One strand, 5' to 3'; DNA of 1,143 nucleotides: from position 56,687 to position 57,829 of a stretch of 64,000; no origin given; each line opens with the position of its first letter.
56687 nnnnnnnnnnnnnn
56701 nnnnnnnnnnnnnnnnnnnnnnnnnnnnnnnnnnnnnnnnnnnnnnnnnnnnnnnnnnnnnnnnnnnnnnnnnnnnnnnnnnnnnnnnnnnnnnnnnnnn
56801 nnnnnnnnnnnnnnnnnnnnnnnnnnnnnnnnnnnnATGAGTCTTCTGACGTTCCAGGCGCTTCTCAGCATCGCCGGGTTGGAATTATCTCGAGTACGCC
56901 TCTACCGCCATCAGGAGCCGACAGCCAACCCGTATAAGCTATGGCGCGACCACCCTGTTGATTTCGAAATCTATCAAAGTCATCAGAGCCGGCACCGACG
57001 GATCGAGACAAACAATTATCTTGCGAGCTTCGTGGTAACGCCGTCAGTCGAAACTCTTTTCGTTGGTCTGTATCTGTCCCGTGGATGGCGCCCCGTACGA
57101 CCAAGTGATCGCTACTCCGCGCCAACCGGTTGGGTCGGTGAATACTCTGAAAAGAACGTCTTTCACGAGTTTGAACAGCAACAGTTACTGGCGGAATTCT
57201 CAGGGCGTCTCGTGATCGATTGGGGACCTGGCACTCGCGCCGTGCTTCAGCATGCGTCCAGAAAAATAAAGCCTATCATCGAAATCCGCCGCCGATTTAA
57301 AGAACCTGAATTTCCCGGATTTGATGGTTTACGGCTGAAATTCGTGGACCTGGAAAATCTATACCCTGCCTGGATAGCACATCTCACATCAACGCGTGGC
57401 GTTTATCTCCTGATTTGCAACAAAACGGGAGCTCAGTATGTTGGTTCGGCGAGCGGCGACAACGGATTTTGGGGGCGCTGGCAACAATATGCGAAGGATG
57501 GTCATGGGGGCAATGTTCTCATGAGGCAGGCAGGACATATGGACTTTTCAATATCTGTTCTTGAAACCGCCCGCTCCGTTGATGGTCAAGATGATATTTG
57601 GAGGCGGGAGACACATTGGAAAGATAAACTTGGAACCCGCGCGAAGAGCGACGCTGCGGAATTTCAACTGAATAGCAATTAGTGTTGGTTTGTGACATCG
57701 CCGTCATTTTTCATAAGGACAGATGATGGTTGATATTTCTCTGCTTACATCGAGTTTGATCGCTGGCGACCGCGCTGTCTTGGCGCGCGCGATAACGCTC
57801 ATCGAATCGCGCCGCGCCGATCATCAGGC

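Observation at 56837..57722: GIY-YIG nuclease gene inserted between mcmA and meaB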

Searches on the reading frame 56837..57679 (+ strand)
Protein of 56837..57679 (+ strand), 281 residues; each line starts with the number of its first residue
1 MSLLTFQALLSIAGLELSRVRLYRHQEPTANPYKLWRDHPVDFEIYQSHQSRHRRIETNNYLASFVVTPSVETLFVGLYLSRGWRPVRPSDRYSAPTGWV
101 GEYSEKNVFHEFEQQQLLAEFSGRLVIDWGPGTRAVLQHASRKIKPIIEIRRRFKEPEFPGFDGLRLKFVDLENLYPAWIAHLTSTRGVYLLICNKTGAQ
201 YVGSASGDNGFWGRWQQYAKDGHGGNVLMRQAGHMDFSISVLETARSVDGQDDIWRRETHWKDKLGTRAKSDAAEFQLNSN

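Call 4: search_protein_families(library=pfam, proteins=[window:56837-57679:+], max_evalue=1)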
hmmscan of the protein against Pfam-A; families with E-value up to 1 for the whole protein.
window:56837-57679:+ (281 aa): 1 family
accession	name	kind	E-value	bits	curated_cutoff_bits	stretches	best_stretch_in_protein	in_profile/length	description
PF01541.30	GIY-YIG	-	1e-05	26.2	22.6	1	188-267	3-74/78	GIY-YIG catalytic domain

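Call 5: search_protein_families(library=ncbifam, proteins=[window:56837-57679:+], max_evalue=1)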
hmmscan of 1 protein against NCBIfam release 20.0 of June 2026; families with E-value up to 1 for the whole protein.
window:56837-57679:+ (281 aa): 1 family
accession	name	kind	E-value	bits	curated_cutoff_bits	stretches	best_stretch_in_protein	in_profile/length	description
TIGR01453.1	grpIintron_endo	subfamily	2.2e-05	24.6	56.05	1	188-267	3-81/215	group I intron endonuclease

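Call 6: search_protein_families(library=padloc, proteins=[window:56837-57679:+], max_evalue=1)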
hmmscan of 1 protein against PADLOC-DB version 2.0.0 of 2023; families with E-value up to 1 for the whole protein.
window:56837-57679:+ (281 aa): 2 families
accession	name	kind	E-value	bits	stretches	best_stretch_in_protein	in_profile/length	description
PDLC03973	UzuA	-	2.5e-70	235.2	1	4-269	3-272/278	-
PDLC03974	UzuA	-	3.1e-37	126.6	1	4-269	38-304/310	-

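Call 7: search_protein_families(library=phrogs, proteins=[window:56837-57679:+], max_evalue=1)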
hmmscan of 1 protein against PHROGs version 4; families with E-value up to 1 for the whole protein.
window:56837-57679:+ (281 aa): 3 families
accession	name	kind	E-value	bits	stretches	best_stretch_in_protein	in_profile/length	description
phrog_26160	-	unknown function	7.1e-22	78.8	1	53-268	50-271/278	-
phrog_17879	-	unknown function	0.03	15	1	104-171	94-161/175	-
phrog_314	-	DNA, RNA and nucleotide metabolism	0.16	11.8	1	188-264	180-252/574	homing endonuclease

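Call 9: find_homologous_proteins(query=window:56837-57679:+)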
Query window:56837-57679:+ (281 aa): 792 proteins with E <= 0.001 among 1667 candidates; the best 120 are listed.
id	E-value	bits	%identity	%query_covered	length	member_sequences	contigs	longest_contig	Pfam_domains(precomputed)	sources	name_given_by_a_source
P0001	9.3e-192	653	100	100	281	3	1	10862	PF01541.31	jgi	-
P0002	4.8e-159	546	84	100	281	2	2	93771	PF01541.31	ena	-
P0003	4.1e-154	530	81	100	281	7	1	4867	-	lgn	-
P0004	3.9e-67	244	46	99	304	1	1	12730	PF01541.31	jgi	jgi:hypothetical protein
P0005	8.6e-67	243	46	99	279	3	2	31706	-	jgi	-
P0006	1.4e-65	239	44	98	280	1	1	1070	-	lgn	-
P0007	2.2e-65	239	46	99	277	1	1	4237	-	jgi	jgi:hypothetical protein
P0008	5.6e-65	237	44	99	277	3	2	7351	PF01541.31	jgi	jgi:GIY-YIG catalytic domain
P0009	5.8e-64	234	45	98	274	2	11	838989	-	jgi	jgi:hypothetical protein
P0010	8.0e-64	233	44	99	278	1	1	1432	-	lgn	-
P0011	1.1e-63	233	44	98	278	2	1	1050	PF01541.31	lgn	-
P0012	1.1e-63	233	46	99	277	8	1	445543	-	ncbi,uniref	ncbi:GIY-YIG nuclease family protein [Gimesia sp.]|uniref:GIY-YIG nuclease family protein n=1 Tax=Gi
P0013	2.4e-63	232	46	99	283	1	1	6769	-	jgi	jgi:hypothetical protein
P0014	8.8e-63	230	44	99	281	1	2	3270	-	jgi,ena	-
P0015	1.0e-62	230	46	99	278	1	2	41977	-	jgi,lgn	jgi:hypothetical protein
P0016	2.3e-62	229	43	99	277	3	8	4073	PF01541.31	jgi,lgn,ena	-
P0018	4.4e-62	228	42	99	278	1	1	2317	PF01541.31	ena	-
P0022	3.7e-61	225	42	99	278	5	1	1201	PF01541.31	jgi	jgi:hypothetical protein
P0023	4.2e-61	224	42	99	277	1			PF01541.31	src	-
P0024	4.2e-61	224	42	99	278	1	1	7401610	-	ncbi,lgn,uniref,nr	ncbi:GIY-YIG nuclease family protein [Bradyrhizobium genosp. L]|uniref:GIY-YIG nuclease family prote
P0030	7.3e-61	224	41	99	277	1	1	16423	PF01541.31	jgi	jgi:hypothetical protein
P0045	5.1e-60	221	43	99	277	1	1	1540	PF01541.31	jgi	jgi:hypothetical protein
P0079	1.5e-58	216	43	99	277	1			PF01541.31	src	-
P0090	5.2e-58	214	43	99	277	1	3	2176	PF01541.31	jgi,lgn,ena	jgi:hypothetical protein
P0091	5.5e-58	214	41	94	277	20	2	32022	PF01541.31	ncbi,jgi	ncbi:MAG: GIY-YIG nuclease family protein [Candidatus Solibacter sp.]|jgi:hypothetical protein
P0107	2.5e-57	212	41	94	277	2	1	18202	PF01541.31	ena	-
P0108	2.6e-57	212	42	99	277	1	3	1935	PF01541.31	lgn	-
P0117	5.7e-57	211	43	94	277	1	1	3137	PF01541.31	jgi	jgi:hypothetical protein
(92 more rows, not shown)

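Call 10: find_encoding_contigs(protein=P0002, flank=8000, max_places=4)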
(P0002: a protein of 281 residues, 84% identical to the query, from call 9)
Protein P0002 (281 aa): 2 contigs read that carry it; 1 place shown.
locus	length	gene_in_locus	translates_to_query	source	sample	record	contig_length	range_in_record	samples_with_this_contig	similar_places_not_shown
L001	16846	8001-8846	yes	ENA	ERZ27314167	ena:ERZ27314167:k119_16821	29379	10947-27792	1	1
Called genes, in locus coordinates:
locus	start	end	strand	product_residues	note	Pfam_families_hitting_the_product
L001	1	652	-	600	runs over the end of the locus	PF13522:GATase_6, PF13537:GATase_7, PF00733:Asn_synthase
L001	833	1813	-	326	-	PF01544:CorA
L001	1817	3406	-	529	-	PF01935:DUF87, PF05872:HerA_C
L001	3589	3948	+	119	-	PF11075:DUF2780 (weak)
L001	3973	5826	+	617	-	PF01642:MM_CoA_mutase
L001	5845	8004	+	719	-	PF01642:MM_CoA_mutase, PF02310:B12-binding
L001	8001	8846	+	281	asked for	PF01541:GIY-YIG (faint)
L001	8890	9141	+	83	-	-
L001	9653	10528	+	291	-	PF01757:Acyl_transf_3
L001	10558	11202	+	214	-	-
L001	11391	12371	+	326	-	PF03308:MeaB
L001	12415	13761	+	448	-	PF05048:NosD (faint), PF13229:Beta_helix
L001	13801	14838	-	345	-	PF06089:Asparaginase_II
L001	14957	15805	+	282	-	PF00459:Inositol_P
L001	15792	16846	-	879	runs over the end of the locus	?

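Call 11: find_encoding_contigs(protein=P0003, flank=8000, max_places=4)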
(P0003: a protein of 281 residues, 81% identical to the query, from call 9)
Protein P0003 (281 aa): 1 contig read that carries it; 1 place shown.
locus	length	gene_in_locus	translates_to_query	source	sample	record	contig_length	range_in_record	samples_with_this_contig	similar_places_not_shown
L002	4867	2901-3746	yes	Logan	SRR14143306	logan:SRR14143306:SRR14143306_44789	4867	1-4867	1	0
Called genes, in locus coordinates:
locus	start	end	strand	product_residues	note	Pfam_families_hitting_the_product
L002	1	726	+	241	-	?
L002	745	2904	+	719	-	PF01642:MM_CoA_mutase, PF02310:B12-binding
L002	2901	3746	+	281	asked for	-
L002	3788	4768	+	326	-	PF03308:MeaB, PF13555:AAA_29 (faint), PF02492:cobW (faint)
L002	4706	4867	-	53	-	?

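Call 12: find_encoding_contigs(protein=P0001, flank=8000, max_places=4)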
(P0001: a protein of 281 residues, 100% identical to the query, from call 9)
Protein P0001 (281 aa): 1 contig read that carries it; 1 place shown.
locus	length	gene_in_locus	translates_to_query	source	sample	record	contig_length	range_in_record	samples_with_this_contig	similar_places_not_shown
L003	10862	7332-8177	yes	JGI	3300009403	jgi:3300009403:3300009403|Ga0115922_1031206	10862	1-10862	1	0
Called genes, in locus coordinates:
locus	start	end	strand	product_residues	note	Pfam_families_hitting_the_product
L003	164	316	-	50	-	PF01544:CorA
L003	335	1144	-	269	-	PF01544:CorA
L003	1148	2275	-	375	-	PF05872:HerA_C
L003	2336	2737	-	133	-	PF01935:DUF87 (weak), PF05872:HerA_C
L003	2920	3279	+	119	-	PF11075:DUF2780 (weak)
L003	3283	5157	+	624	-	PF01642:MM_CoA_mutase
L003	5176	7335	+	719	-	PF01642:MM_CoA_mutase, PF02310:B12-binding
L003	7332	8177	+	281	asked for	PF01541:GIY-YIG (faint)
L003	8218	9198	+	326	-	PF03308:MeaB, PF13555:AAA_29 (weak), PF02492:cobW (faint)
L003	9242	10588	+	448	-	PF12708:Pect-lyase_RHGA_epim (weak), PF05048:NosD (faint), PF13229:Beta_helix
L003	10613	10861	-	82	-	?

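Call 21: search_solved_structures(query=window:56837-57679:+, max_evalue=10, show_alignments=2)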
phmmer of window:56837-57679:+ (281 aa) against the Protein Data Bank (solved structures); distinct sequences matched with E-value up to 10: 2.
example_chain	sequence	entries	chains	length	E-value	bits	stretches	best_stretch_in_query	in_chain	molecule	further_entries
9g6k_Lo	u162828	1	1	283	1.1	11.3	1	88-154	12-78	Transmembrane protein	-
9i05_Xw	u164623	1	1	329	1.4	11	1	88-154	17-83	Transmembrane protein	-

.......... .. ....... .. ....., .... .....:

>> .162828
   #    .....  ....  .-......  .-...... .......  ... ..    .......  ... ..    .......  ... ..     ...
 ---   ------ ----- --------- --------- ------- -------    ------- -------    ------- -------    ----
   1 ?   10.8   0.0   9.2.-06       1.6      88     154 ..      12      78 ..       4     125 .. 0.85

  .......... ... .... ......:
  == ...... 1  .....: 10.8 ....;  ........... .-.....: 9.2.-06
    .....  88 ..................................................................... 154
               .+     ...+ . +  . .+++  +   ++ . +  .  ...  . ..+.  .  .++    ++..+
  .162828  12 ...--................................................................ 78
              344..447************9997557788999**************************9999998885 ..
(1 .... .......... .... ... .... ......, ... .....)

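Call 27: find_encoding_contigs(protein=P0024, flank=10000, max_places=3)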
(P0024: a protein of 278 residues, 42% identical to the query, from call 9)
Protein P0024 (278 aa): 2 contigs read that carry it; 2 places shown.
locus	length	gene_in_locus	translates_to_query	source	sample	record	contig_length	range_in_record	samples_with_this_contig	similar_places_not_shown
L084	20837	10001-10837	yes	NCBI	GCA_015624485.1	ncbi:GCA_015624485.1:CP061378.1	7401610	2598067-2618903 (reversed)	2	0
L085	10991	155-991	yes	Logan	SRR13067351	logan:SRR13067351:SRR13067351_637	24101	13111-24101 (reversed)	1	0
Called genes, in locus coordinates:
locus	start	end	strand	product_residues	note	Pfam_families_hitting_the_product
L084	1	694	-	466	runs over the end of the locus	PF01546:Peptidase_M20, PF07687:M20_dimer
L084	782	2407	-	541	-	PF01935:DUF87 (weak), PF05872:HerA_C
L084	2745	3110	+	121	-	-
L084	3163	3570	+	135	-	PF14520:HHH_5 (faint), PF14229:DUF4332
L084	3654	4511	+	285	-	PF00809:Pterin_bind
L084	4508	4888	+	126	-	PF02152:FolB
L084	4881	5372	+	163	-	PF01288:HPPK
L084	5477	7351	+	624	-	PF01642:MM_CoA_mutase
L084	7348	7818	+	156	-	PF04828:GFA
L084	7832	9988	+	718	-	PF01642:MM_CoA_mutase, PF02310:B12-binding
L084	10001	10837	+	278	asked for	-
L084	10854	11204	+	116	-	PF01934:HepT-like (weak)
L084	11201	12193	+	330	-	PF03308:MeaB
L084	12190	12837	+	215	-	PF01470:Peptidase_C15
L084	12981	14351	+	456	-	PF13229:Beta_helix (weak), PF05048:NosD (weak), PF13229:Beta_helix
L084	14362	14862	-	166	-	PF27794:CHP03809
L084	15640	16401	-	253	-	-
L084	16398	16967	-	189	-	PF07638:Sigma70_ECF (weak), PF04542:Sigma70_r2, PF02001:DUF134 (faint), PF08281:Sigma70_r4_2, PF04545:Sigma70_r4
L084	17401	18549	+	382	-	PF00990:GGDEF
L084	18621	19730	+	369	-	PF10098:DUF2336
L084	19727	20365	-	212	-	PF06532:NrsF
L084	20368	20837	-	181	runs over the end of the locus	PF07638:Sigma70_ECF, PF04542:Sigma70_r2, PF08281:Sigma70_r4_2, PF04545:Sigma70_r4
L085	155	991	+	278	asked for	-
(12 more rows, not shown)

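Call 28: find_encoding_contigs(protein=P0012, flank=10000, max_places=3)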
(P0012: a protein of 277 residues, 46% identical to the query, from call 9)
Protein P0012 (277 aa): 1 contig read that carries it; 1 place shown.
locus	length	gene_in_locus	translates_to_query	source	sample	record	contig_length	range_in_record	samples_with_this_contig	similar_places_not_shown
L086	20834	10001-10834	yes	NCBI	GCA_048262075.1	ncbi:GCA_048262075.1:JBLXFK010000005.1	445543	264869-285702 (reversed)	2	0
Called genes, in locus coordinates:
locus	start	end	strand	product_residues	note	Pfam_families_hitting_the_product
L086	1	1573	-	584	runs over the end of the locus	PF12895:ANAPC3 (faint), PF13424:TPR_12 (faint), PF13428:TPR_14 (faint), PF14559:TPR_19 (faint), PF24603:TPR_30 (faint)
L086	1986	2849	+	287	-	PF13578:Methyltransf_24 (weak)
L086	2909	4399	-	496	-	PF16656:Pur_ac_phosph_N, PF00149:Metallophos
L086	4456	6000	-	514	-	PF05090:HTTM, PF22777:VKGC_lumenal_dom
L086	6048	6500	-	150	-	-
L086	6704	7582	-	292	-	PF07963:N_methyl, PF07596:SBP_bac_10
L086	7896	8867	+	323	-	-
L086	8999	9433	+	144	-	PF01894:YjbQ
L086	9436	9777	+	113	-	PF14206:Cys_rich_CPCC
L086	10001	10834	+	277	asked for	-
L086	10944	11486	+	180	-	-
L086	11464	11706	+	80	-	-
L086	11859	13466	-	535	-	PF00144:Beta-lactamase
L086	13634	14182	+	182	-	-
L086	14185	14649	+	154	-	PF19834:DUF6314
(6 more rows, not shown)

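Call 29: find_encoding_contigs(protein=P0009, flank=10000, max_places=4)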
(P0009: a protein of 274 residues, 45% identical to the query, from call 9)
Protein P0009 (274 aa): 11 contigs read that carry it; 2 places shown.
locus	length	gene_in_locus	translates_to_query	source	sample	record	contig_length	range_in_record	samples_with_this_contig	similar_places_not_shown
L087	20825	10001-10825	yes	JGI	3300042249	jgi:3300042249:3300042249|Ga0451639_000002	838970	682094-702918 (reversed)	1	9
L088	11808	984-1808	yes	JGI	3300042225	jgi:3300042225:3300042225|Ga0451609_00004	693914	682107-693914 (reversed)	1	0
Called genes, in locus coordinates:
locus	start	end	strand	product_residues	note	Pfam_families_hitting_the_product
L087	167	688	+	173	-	PF13238:AAA_18 (weak), PF01202:SKI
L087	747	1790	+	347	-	PF00793:DAHP_synth_1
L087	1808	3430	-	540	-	-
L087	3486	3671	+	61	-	-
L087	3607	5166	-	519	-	PF00239:Resolvase, PF13408:Zn_ribbon_recom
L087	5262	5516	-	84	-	PF00239:Resolvase (weak), PF13384:HTH_23 (faint), PF02796:HTH_7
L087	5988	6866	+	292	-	-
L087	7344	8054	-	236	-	-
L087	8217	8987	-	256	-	PF13518:HTH_28 (faint), PF13384:HTH_23 (weak), PF00196:GerE (weak), PF04218:CENP-B_N (faint), PF08281:Sigma70_r4_2 (faint)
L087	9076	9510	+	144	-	PF01894:YjbQ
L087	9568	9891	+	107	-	PF01894:YjbQ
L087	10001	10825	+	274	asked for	-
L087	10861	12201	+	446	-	-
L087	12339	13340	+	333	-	-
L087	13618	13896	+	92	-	PF24693:DUF7660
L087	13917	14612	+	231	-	-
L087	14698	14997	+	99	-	-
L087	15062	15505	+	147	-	PF18616:CdiI_3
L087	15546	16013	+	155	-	PF19834:DUF6314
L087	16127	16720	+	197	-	PF04239:DUF421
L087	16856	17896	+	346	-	PF03372:Exo_endo_phos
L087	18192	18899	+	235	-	PF05067:Mn_catalase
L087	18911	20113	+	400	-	PF01594:AI-2E_transport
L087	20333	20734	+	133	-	PF03965:Penicillinase_R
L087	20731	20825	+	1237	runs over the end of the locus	PF05569:Peptidase_M56, PF23193:NOMO_3rd (faint), PF00775:Dioxygenase_C (faint), PF02369:Big_1 (faint), PF10670:DUF4198 (faint), PF13715:CarbopepD_reg_2 (faint), PF17789:MG4 (faint), PF13620:CarboxypepD_reg, +2 more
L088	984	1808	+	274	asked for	-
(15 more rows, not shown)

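Call 35: predict_structure(alignment_id=A1)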
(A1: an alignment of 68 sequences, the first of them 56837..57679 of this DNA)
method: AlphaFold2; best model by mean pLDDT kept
length: 281 residues; sequences in the alignment: 68
mean_pLDDT: 88.9   pTM: 0.81
mean pLDDT of the five models: 88.9, 88.8, 88.6, 87.4, 86.7
residues with pLDDT >= 90: 183; 70-90: 72; 50-70: 25; < 50: 1
segments of 3 or more residues with pLDDT < 50: none
pLDDT, mean of each block of 10 residues (from residue 1): 85 98 86 91 91 93 94 96 93 64 83 97 96 81 95 90 93 91 97 91 94 91 75 81 96 97 87 67 66
secondary structure, 60 per line:
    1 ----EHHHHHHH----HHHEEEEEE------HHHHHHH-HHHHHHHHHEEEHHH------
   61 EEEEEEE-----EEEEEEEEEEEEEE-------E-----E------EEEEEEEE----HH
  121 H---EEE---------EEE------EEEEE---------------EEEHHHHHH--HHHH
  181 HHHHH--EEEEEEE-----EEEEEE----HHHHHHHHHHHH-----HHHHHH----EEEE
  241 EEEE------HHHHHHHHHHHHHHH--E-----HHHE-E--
elements in order: H6-12 E20-25 H32-38 H40-48 E49-51 E61-67 E73-86 E107-114 E125-127 E137-139 E146-150 E166-168 H169-174 H177-185 E188-194 E200-205 H210-221 H227-232 E237-244 H251-265

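Call 52: find_related_loci(query=A1, collection=viral_contigs, flank=7000)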
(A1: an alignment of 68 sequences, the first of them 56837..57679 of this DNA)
Query A1 (281 aa) in viral_contigs; peptide patterns used: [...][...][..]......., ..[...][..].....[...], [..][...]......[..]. (x = any residue, [..] = any of these).
59 stretches matched a pattern; 10 encode a relative of the query (tblastn E <= 1e-3); 10 distinct loci.
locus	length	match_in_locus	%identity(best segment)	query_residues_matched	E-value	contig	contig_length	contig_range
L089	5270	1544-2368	40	4-281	4e-57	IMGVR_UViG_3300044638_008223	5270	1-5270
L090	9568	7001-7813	40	4-268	8e-57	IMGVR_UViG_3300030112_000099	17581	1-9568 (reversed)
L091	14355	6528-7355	39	6-281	2e-55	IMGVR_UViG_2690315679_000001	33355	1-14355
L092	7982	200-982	41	18-281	5e-54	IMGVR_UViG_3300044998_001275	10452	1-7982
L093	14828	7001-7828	42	4-268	9e-52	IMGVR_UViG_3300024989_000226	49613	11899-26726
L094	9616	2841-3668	42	4-268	9e-52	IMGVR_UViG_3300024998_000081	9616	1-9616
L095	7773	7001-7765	42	4-247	4e-48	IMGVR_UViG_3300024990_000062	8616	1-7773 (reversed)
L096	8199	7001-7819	35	3-269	2e-41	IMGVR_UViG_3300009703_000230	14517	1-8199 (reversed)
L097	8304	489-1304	36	6-269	2e-40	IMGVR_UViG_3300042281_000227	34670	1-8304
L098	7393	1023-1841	35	3-269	1e-40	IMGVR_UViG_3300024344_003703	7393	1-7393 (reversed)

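Call 55: find_related_loci(query=A2, collection=metagenome_contigs, flank=7000)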
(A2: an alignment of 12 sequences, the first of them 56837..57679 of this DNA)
Query A2 (281 aa) in metagenome_contigs; peptide patterns used: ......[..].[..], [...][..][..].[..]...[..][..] (x = any residue, [..] = any of these).
251 stretches matched a pattern; 213 encode a relative of the query (tblastn E <= 1e-3); the best 80 are kept; 80 distinct loci.
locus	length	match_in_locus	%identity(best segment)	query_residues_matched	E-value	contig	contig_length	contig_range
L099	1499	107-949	44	3-281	8e-73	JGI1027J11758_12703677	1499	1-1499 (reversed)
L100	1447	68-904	42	2-281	2e-72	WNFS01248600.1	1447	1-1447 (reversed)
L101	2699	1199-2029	43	3-281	3e-69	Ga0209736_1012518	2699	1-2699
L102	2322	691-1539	43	4-279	5e-69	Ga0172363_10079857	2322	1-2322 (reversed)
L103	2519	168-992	43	4-281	7e-68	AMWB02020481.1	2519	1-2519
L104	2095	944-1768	43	4-281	2e-67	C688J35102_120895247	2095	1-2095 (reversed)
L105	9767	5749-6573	44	4-281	9e-65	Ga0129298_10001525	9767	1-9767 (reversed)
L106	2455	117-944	43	4-281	1e-65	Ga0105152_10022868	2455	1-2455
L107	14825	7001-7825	43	4-281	2e-64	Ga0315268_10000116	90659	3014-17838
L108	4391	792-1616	41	4-281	3e-64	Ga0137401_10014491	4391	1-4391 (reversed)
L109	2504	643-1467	42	4-281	8e-65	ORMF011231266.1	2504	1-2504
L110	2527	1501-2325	42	4-281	1e-63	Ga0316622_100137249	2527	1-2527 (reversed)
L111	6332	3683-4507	44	4-281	7e-63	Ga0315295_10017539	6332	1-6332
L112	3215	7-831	44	4-281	4e-63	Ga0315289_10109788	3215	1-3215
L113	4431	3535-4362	41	4-281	8e-63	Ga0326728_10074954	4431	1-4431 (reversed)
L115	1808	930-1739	43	1-269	5e-65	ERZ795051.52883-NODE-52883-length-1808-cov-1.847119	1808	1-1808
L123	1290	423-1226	44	3-269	1e-65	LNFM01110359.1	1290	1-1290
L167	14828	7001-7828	40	2-281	5e-58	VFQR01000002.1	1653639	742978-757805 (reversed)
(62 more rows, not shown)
